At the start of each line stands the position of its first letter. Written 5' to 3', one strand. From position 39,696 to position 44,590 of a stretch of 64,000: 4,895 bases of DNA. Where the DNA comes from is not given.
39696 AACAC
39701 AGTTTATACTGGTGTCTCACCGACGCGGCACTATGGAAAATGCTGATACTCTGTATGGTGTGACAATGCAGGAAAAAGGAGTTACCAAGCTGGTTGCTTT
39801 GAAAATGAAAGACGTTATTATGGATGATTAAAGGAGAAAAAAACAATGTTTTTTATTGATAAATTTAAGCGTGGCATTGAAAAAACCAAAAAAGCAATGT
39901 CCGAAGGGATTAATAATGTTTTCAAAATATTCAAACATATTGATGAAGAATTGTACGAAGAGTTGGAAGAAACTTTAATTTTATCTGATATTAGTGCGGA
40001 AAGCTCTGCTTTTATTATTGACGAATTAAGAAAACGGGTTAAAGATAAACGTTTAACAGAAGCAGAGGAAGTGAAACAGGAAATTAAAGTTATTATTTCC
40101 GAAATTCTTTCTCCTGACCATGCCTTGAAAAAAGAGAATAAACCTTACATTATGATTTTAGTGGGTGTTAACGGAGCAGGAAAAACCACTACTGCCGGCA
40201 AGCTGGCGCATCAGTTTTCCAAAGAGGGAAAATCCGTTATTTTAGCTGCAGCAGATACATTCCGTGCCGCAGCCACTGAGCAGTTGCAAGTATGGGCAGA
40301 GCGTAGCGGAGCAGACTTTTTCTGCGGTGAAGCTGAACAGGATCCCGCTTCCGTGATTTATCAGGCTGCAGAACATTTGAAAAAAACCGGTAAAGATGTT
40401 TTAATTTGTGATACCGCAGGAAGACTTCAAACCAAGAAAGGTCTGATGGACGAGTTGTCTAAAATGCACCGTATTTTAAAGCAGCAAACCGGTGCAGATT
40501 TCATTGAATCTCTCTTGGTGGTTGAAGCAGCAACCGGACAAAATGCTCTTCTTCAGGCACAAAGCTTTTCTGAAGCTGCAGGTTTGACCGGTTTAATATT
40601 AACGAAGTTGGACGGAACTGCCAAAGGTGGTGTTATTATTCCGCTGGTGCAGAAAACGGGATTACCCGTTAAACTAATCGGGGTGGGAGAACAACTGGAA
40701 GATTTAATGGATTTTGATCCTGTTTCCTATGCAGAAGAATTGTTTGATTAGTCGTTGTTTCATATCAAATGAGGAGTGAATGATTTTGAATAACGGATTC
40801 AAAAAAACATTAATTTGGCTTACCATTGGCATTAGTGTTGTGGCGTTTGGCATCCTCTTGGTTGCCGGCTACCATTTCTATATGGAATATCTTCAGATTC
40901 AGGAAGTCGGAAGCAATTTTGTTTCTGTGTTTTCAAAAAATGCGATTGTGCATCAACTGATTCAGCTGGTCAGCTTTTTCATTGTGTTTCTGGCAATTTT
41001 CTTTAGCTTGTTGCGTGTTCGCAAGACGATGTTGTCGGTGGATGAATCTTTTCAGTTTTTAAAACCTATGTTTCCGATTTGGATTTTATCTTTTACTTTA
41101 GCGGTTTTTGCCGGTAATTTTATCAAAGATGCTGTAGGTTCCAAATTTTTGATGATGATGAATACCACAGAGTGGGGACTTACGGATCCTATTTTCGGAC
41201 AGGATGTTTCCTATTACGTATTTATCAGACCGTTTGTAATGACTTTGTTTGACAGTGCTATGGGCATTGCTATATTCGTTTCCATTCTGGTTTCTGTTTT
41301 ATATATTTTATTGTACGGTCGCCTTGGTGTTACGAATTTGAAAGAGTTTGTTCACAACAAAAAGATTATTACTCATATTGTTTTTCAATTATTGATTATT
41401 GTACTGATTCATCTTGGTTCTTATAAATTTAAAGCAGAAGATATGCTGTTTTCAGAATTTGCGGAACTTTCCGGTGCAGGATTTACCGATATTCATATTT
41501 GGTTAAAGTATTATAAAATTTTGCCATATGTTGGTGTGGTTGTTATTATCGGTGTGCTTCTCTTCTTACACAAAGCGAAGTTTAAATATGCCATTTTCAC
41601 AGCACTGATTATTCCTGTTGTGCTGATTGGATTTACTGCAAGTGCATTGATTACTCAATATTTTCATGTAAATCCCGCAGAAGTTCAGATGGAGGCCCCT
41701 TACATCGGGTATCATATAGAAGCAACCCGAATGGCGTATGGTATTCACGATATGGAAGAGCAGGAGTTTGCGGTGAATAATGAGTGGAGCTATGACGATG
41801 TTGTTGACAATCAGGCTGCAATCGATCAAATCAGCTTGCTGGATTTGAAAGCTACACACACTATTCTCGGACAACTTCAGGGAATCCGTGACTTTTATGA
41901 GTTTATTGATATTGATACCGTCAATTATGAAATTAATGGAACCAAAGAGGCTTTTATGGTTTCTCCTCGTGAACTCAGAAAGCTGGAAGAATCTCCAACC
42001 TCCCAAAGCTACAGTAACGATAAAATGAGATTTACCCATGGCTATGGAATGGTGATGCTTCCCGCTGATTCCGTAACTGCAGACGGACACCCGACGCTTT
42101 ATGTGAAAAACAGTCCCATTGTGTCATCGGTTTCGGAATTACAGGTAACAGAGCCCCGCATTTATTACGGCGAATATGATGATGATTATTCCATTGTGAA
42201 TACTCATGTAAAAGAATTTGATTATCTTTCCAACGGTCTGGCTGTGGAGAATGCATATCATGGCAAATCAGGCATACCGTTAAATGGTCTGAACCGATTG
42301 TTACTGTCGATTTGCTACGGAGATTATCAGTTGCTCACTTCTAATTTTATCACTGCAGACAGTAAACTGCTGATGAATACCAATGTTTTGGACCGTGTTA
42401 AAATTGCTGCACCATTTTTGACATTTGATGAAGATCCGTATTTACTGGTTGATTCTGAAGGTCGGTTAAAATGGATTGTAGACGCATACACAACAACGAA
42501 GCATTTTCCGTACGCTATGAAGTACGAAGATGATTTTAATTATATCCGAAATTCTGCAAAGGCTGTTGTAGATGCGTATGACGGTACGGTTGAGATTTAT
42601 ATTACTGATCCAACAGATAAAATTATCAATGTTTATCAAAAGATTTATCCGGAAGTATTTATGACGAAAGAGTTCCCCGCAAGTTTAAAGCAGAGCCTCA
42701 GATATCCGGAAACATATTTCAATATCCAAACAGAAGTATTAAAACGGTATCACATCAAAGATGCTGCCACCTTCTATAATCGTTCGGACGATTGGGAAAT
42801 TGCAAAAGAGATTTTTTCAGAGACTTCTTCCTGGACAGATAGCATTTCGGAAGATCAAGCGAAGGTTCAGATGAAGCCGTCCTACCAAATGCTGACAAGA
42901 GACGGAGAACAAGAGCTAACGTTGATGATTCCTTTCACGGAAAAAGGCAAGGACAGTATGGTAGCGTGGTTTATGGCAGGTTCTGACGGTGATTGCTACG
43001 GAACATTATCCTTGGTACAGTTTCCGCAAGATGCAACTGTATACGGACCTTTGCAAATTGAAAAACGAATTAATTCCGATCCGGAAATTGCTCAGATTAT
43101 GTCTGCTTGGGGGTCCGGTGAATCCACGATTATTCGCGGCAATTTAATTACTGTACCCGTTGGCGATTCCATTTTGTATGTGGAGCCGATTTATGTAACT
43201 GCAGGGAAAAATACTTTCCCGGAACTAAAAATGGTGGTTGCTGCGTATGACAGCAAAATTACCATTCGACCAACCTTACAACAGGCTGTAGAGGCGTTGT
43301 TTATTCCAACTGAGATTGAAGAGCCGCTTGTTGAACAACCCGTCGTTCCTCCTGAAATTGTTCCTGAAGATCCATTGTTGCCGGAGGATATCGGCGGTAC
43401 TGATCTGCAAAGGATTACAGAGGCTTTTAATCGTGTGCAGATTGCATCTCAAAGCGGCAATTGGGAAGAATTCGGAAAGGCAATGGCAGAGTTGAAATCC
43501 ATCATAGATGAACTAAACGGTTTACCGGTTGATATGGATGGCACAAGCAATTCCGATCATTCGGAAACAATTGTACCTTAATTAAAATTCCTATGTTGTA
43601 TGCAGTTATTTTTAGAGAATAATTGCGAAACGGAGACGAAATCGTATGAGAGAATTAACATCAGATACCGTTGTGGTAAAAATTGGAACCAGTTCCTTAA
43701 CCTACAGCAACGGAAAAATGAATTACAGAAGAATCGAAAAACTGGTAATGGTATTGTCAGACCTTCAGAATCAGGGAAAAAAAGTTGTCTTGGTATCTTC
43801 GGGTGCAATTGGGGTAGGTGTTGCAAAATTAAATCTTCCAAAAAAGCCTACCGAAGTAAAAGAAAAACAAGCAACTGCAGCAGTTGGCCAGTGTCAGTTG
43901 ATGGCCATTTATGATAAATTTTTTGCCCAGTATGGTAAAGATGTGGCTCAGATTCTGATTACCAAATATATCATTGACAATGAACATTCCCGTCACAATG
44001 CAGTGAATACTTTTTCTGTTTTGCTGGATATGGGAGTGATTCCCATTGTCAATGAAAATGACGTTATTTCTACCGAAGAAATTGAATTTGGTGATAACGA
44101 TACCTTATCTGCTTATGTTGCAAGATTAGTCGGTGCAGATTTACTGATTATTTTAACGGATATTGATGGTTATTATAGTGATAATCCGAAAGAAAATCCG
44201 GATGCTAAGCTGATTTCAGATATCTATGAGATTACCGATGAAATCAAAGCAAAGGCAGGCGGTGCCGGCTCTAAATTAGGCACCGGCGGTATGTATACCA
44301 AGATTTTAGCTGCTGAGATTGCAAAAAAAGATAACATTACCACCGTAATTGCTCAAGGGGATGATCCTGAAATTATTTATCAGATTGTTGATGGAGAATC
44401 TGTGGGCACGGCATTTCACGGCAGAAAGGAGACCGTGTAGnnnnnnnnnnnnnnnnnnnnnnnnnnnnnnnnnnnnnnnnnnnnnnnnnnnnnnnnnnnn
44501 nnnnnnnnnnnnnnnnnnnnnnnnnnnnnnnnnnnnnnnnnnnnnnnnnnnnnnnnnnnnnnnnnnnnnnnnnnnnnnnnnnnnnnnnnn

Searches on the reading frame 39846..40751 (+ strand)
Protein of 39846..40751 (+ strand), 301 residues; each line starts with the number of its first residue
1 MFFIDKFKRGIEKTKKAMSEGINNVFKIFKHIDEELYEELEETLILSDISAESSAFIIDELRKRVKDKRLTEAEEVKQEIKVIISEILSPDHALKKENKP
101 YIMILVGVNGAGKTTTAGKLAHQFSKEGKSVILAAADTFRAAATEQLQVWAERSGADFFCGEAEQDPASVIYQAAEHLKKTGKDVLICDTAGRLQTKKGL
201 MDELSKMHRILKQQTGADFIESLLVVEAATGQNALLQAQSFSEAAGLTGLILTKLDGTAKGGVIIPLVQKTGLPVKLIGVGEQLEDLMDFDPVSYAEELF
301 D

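Call 62: search_protein_families(library=pfam, proteins=[window:39846-40751:+], max_evalue=0.00001)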
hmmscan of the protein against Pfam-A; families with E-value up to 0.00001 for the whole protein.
window:39846-40751:+ (301 aa): 6 families
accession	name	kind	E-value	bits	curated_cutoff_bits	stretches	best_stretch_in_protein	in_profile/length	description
PF00448.28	SRP54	-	1.4e-70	237.4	22.7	1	101-300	2-195/196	SRP54-type protein, GTPase domain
PF02881.24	SRP54_N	-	4.5e-12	46.5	22.4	1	19-81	2-72/75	SRP54-type protein, helical bundle domain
PF13401.12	AAA_22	-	1.9e-08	35.1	27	1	100-217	5-116/130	AAA domain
PF06414.18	Zeta_toxin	-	4.9e-07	29.8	22.3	1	94-204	10-117/199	Zeta toxin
PF13604.12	AAA_30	-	9.1e-07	29.2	27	1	101-198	19-104/191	AAA domain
PF13207.12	AAA_17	-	8.2e-06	26.6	27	0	106-211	1-100/136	AAA domain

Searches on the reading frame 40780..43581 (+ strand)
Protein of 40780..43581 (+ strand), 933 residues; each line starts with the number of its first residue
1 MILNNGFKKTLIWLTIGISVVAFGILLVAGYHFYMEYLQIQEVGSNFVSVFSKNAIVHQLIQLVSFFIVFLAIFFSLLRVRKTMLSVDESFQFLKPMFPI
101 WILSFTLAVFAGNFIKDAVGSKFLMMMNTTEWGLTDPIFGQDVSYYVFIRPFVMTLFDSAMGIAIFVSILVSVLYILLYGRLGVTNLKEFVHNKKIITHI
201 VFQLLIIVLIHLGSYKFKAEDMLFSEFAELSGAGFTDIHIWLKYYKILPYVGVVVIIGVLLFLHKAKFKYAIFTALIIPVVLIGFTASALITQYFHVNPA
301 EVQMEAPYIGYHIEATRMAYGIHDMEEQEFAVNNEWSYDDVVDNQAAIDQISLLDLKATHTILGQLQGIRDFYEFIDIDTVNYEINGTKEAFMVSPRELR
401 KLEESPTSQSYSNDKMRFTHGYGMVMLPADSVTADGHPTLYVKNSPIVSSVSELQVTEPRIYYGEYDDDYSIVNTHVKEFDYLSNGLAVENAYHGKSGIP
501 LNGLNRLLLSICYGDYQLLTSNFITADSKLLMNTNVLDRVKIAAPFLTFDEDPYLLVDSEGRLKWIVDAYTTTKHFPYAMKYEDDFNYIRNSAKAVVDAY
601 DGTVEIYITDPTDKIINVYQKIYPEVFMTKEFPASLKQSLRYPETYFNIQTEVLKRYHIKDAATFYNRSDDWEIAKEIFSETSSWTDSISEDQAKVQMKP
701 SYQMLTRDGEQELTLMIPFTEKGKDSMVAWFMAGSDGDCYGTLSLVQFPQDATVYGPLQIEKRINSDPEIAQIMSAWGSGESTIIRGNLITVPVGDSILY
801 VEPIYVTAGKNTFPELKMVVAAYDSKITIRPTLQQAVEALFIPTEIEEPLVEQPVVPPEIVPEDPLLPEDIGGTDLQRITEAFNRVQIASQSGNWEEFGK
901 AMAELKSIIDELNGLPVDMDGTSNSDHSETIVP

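Call 63: search_protein_families(library=pfam, proteins=[window:40780-43581:+], max_evalue=0.00001)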
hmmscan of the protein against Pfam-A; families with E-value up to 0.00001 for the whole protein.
window:40780-43581:+ (933 aa): 1 family
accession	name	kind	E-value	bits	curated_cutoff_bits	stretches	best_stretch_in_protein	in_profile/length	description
PF03699.18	UPF0182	-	2e-203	678.1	27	1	17-777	5-770/770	Uncharacterised protein family (UPF0182)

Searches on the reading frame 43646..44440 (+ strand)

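Call 63: search_protein_families(library=pfam, proteins=[window:43646-44440:+], max_evalue=0.00001)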
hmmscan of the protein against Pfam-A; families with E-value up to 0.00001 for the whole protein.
window:43646-44440:+ (264 aa): 1 family
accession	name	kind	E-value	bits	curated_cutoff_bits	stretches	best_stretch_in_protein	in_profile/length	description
PF00696.33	AA_kinase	-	7.4e-49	167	24.9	1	8-236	2-233/234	Amino acid kinase family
